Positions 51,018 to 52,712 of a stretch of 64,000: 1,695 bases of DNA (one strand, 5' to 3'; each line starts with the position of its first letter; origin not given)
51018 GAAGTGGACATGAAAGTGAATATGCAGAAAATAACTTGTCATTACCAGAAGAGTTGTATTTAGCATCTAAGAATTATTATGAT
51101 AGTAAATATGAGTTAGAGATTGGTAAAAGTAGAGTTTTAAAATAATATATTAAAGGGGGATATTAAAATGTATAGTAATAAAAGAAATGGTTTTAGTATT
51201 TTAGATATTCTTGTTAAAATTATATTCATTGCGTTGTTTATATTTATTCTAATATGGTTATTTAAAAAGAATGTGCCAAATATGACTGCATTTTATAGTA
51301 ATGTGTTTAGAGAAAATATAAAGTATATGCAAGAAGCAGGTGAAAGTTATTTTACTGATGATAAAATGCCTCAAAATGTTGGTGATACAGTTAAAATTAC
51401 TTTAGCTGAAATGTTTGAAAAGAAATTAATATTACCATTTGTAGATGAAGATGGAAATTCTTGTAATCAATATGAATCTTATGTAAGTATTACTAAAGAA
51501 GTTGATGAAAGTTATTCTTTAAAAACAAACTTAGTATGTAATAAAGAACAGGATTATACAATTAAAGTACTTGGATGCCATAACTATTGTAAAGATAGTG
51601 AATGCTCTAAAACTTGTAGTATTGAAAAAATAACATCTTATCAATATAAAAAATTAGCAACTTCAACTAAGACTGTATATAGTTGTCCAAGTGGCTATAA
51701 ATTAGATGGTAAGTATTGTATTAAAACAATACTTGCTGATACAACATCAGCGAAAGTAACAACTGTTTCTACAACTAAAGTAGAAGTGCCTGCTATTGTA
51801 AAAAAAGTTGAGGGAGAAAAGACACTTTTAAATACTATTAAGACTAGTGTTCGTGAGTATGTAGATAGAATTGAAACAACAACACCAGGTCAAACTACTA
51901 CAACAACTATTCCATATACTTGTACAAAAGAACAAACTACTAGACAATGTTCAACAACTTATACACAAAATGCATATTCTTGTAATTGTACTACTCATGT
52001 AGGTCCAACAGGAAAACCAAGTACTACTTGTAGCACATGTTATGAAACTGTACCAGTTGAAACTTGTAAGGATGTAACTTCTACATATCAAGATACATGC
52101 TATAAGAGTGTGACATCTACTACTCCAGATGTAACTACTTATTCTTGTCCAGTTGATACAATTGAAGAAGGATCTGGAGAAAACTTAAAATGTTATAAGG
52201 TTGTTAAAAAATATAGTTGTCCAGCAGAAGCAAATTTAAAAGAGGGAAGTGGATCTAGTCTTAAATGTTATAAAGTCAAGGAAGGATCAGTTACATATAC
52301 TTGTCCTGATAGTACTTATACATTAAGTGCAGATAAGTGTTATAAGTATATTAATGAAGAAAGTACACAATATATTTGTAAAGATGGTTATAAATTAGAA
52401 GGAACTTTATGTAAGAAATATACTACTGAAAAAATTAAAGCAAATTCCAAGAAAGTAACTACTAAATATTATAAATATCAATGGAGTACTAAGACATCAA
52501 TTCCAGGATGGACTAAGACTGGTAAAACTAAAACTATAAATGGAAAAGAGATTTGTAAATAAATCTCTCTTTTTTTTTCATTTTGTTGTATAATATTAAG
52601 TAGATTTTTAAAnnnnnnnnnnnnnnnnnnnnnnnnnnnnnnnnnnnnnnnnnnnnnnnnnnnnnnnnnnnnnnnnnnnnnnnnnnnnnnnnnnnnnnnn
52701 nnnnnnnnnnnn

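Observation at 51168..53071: Cys-rich pilin-like secreted protein paired with a dedicated membrane thioredoxin (CPNC)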

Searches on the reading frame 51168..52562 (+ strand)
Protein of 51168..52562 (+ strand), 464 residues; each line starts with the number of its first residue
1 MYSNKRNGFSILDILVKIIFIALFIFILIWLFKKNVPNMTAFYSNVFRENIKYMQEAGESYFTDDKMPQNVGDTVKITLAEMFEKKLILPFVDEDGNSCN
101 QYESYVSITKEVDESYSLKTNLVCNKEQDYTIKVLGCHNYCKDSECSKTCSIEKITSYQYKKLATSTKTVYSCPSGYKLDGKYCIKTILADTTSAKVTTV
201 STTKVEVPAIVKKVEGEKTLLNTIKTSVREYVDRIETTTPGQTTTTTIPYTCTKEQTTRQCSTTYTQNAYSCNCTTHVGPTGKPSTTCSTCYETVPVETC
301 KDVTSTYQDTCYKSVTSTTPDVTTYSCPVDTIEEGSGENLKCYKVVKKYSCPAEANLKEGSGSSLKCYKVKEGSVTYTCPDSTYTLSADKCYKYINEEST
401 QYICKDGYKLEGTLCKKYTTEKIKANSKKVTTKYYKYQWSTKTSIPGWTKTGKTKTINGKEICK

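Call 6: search_protein_families(library=pfam, proteins=[window:51168-52562:+], max_evalue=0.01)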
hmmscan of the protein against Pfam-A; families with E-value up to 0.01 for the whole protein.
window:51168-52562:+ (464 aa): 0 families

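Call 8: search_protein_families(library=ncbifam, proteins=[window:51168-52562:+], max_evalue=0.1)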
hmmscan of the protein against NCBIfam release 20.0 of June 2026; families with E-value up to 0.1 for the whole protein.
window:51168-52562:+ (464 aa): 0 families

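Call 9: search_protein_families(library=phrogs, proteins=[window:51168-52562:+], max_evalue=0.01)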
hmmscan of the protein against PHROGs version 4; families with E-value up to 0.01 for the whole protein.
window:51168-52562:+ (464 aa): 0 families

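Call 10: find_homologous_proteins(query=window:51168-52562:+, max_evalue=0.001)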
Query window:51168-52562:+ (464 aa): 463 proteins with E <= 0.001 among 6243 candidates; the best 120 are listed.
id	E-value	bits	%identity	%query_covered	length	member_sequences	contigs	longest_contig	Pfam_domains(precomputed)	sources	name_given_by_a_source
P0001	8.9e-285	962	93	100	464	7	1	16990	-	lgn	-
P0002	1.2e-235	800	78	100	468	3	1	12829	-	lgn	-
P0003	6.6e-223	758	73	100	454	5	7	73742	-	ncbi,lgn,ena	-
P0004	8.4e-197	672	69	100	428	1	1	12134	-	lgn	-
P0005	2.2e-188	645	52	92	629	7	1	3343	-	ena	-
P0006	2.7e-182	625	46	100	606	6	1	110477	PF00084.27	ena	-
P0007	7.7e-180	616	61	100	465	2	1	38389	-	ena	-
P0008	6.8e-177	607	46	100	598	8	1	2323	-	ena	-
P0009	1.1e-176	606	63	100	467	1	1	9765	-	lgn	-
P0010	1.2e-172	593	58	100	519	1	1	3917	-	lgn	-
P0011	9.7e-172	590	61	100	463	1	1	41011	-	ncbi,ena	-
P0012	1.2e-171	589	49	100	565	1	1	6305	-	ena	-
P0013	1.1e-170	586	47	100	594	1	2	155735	-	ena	-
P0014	5.8e-169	581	60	100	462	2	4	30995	-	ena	-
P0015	9.5e-168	577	49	100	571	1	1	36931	-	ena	-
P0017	7.9e-166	570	43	100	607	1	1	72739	-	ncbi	-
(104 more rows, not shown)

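Call 11: find_related_loci(query=window:51168-52562:+, collection=genome_contigs, flank=8000)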
Query window:51168-52562:+ (464 aa) in genome_contigs; peptide patterns used: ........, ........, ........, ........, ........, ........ (x = any residue, [..] = any of these).
76 stretches matched a pattern; 46 encode a relative of the query (tblastn E <= 1e-3); 44 distinct loci.
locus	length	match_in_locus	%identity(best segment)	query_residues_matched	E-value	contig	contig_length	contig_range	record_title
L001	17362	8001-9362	73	1-464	0e+0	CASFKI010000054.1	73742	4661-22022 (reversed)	uncultured bacterium isolate Batch3_idba_bin.1484 genome assembly, contig: Batch3_idba_bin.1484.fa_k87_18553401, whole g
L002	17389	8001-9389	61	1-464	8e-173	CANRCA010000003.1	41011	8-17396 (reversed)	MAG: uncultured Bacilli bacterium isolate Lapin-027__bin88 genome assembly, contig: Lapin-027__NODE_687_length_41011_cov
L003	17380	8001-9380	60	1-464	8e-168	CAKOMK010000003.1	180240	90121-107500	MAG: uncultured Bacilli bacterium isolate REFINED_METABAT215_TOP10_CONTIGS_1500_ASSEMBLY_K77_MERGED__Hadza_MoBio_hadza-E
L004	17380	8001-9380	60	1-464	3e-167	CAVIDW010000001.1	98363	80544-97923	bacterium isolate H07617-L1_cleanbin_000040 genome assembly, contig: Spades_H07617-L1_contig_72, whole genome shotgun se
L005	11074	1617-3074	56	1-464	6e-167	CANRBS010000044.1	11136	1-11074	MAG: uncultured Bacilli bacterium isolate Lapin-028__bin55 genome assembly, contig: Lapin-028__NODE_6596_length_11136_co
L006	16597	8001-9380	60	1-464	4e-165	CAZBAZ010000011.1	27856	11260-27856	MAG TPA_asm: uncultured Clostridium sp. isolate binchicken_co354_412 genome assembly, contig: NODE_1564_length_27856_cov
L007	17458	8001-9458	58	1-464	2e-162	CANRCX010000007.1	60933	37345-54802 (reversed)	MAG: uncultured Bacilli bacterium isolate Lapin-026__bin53 genome assembly, contig: Lapin-026__NODE_491_length_60933_cov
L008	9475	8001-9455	57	1-464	3e-158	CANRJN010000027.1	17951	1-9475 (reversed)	MAG: uncultured Bacilli bacterium isolate Lapin-021__bin67 genome assembly, contig: Lapin-021__NODE_3535_length_17951_co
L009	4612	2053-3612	55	1-464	3e-161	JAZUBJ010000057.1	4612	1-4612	MAG: Bacilli bacterium isolate T1900045317_YK20190006.MAGScoT_cleanbin_000043 SGB_6317_k141_1246228, whole genome shotgu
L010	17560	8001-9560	51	1-464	3e-154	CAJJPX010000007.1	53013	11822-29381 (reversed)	MAG TPA_asm: uncultured Clostridium sp. isolate ERR321635-bin.24 genome assembly, contig: NODE_386_length_53013_cov_78.3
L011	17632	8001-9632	50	1-464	3e-152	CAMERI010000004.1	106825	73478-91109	MAG: uncultured bacterium isolate SRR11489791_bin.18_metaWRAP_v1.3_MAG genome assembly, contig: ERZ11466804.84, whole ge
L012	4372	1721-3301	54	1-464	9e-155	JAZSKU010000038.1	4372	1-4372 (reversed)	MAG: Bacilli bacterium isolate T1900044559_TS20190025.MAGScoT_cleanbin_000027 SGB_353_k141_1008615, whole genome shotgun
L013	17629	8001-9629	51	1-464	4e-151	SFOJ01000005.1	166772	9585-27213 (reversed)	MAG: Mollicutes bacterium isolate W3P13.010 Contig127, whole genome shotgun sequence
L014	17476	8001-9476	53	1-464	2e-150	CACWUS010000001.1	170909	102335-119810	MAG: uncultured Erysipelotrichaceae bacterium isolate RUG10929 genome assembly, contig: RUG10929_asm_1, whole genome sho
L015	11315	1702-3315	50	1-459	2e-150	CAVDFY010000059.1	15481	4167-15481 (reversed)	bacterium isolate G02607-L1_cleanbin_000033 genome assembly, contig: Spades_G02607-L1_contig_1626, whole genome shotgun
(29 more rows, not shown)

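Call 22: search_solved_structures(query=A1, max_evalue=10, show_alignments=2)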
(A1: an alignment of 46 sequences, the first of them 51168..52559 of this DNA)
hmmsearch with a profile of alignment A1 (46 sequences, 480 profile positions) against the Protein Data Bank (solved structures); distinct sequences matched with E-value up to 10: 1.
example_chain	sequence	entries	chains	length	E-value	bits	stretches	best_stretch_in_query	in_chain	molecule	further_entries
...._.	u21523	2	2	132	0.79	11.6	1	157-189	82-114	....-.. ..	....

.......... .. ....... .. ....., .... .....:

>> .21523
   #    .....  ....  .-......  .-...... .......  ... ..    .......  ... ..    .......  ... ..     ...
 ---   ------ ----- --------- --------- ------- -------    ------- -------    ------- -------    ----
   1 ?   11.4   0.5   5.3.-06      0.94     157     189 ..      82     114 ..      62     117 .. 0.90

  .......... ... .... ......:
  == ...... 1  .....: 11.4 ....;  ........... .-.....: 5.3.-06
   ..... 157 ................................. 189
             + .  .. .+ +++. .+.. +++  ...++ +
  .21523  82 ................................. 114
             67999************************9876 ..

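Call 32: predict_structure(alignment_id=A1)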
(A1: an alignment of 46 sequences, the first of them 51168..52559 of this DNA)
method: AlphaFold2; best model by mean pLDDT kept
length: 464 residues; sequences in the alignment: 46
mean_pLDDT: 78.4   pTM: 0.30
mean pLDDT of the five models: 78.4, 78.3, 77.8, 77.4, 76.0
residues with pLDDT >= 90: 35; 70-90: 344; 50-70: 65; < 50: 20
segments of 3 or more residues with pLDDT < 50: 1-9, 34-38, 138-140
pLDDT, mean of each block of 10 residues (from residue 1): 42 72 75 52 68 84 83 87 83 75 88 80 82 61 53 85 86 88 89 84 83 81 85 82 72 72 68 68 70 70 76 73 81 83 84 87 85 80 86 81 85 88 88 88 89 85 64
secondary structure, 60 per line:
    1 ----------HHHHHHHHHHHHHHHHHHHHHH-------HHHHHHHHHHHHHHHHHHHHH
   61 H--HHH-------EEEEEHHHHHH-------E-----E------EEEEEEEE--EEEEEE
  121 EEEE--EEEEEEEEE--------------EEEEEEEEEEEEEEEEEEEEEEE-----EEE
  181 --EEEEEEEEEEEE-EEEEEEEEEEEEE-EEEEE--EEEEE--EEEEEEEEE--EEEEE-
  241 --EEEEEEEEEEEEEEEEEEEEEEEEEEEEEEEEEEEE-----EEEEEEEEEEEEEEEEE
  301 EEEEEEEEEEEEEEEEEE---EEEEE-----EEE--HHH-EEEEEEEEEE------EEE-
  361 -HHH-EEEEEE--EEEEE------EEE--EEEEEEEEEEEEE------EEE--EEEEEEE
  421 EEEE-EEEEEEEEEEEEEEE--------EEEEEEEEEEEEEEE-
elements in order: H11-32 H40-61 E74-78 H79-84 E105-112 E115-124 E127-135 E150-172 E178-180 E183-194 E196-208 E210-214 E217-221 E224-232 E235-239 E243-278 E284-318 E322-326 E332-334 E341-350 E357-359 E366-371 E374-378 E385-387 E390-402 E409-411 E414-424 E426-440 E449-463

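Call 34: fold_search(model_id=the predicted structure, library=pdb)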
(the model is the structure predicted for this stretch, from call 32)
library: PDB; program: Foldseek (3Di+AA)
matches with E <= 10: 190; with E <= 0.001: 0
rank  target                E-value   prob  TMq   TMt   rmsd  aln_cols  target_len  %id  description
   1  8jx3_A                6.1e-03  0.23  0.07  0.11  70.6       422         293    9  alpha-Hemolysin(G122S/K147R/K237C)-SpyTag/SpyCatcher head to head 14-mer (released 2024-07-03)
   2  8jc7_A                9.0e-03  0.08  0.05  0.06  65.7       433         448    9  Cryo-EM structure of Vibrio campbellii alpha-hemolysin (released 2023-09-27)
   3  8jx2_A                1.2e-02  0.15  0.07  0.10  68.4       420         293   10  alpha-Hemolysin(G122S/K147R)-SpyTag/SpyCatcher head to head 14-mer (released 2024-07-03)
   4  4p24_F                1.3e-02  0.18  0.07  0.11  67.9       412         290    9  pore forming toxin (released 2015-03-11)
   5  4p24_A                1.3e-02  0.20  0.08  0.11  67.2       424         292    9  pore forming toxin (released 2015-03-11)
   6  7ahl_A                1.6e-02  0.18  0.07  0.11  64.1       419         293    8  ALPHA-HEMOLYSIN FROM STAPHYLOCOCCUS AUREUS (released 1998-01-14)
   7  6u4p_A                1.7e-02  0.16  0.07  0.11  68.9       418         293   10  Structure-based discovery of a novel small-molecule inhibitor of methicillin-resistant S. aureus (released 2020-03-25)
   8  4p24_D                2.0e-02  0.09  0.06  0.08  65.4       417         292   10  pore forming toxin (released 2015-03-11)
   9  3o44_A                2.0e-02  0.07  0.05  0.05  68.1       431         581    9  Crystal Structure of the Vibrio cholerae Cytolysin (HlyA) Heptameric Pore (released 2011-04-20)
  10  3m4d_A                2.2e-02  0.11  0.06  0.09  68.8       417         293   10  Crystal structure of the M113N mutant of alpha-hemolysin (released 2010-05-05)
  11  4tw1_E                2.3e-02  0.13  0.07  0.11  67.1       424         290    9  Crystal structure of the octameric pore complex of the Staphylococcus aureus Bi-component Toxin LukGH (released 2014-11-12)
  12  3anz_A                2.5e-02  0.13  0.07  0.10  70.6       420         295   10  Crystal Structure of alpha-hemolysin (released 2011-06-22)
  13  4p24_B                3.1e-02  0.12  0.07  0.10  70.6       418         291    9  pore forming toxin (released 2015-03-11)
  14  3anz_C                3.3e-02  0.13  0.07  0.11  69.7       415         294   10  Crystal Structure of alpha-hemolysin (released 2011-06-22)
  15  7yl9_H                3.5e-02  0.04  0.05  0.04  72.4       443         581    6  Cryo-EM structure of complete transmembrane channel E289A mutant Vibrio cholerae Cytolysin (released 2022-08-31)
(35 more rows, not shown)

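Call 38: search_dna_similar(query=window:51168-52559:+, collection=phages, mode=protein, max_evalue=0.001)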
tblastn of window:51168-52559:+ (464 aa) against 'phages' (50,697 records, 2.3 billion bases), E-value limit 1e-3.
No match.

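Call 39: search_dna_similar(query=window:51168-52559:+, collection=plasmids, mode=protein, max_evalue=0.001)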
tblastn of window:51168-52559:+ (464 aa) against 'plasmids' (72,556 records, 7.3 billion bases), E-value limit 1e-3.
Records with a match: 1; places in all: 1; records where one place covers at least 80% of the query: 0.
Best place of each record, by identity: <60% 1.
By first word of the organism name: Sphingobium 1.
By predicted mobility (MOB-suite, as given by PLSDB): conjugative 1.
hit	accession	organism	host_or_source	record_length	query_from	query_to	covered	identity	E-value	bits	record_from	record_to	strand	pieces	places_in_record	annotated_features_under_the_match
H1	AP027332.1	Sphingobium sp. TomTYG65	-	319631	315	420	23%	30.0%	3e-4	51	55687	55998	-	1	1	hypothetical protein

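Call 58: search_protein_families(library=pfam, proteins=[window:51168-52559:+], max_evalue=10)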
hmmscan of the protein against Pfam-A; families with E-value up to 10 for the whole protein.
window:51168-52559:+ (464 aa): 2 families
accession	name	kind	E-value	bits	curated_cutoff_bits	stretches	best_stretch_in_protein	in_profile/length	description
PF12662.13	cEGF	-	0.049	13.9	26.6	1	172-185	5-20/24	Complement Clr-like EGF-like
PF07894.18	SACK1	-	0.36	10.8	21.4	1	400-442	205-243/274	Scaffolding anchor of CK1 domain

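Call 75: search_protein_families(library=ncbifam, proteins=[P0006, P0017], max_evalue=0.01)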
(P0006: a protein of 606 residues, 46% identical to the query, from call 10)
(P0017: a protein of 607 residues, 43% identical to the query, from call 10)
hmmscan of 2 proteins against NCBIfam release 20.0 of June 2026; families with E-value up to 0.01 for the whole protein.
P0006 (606 aa): 0 families

P0017 (607 aa): 0 families
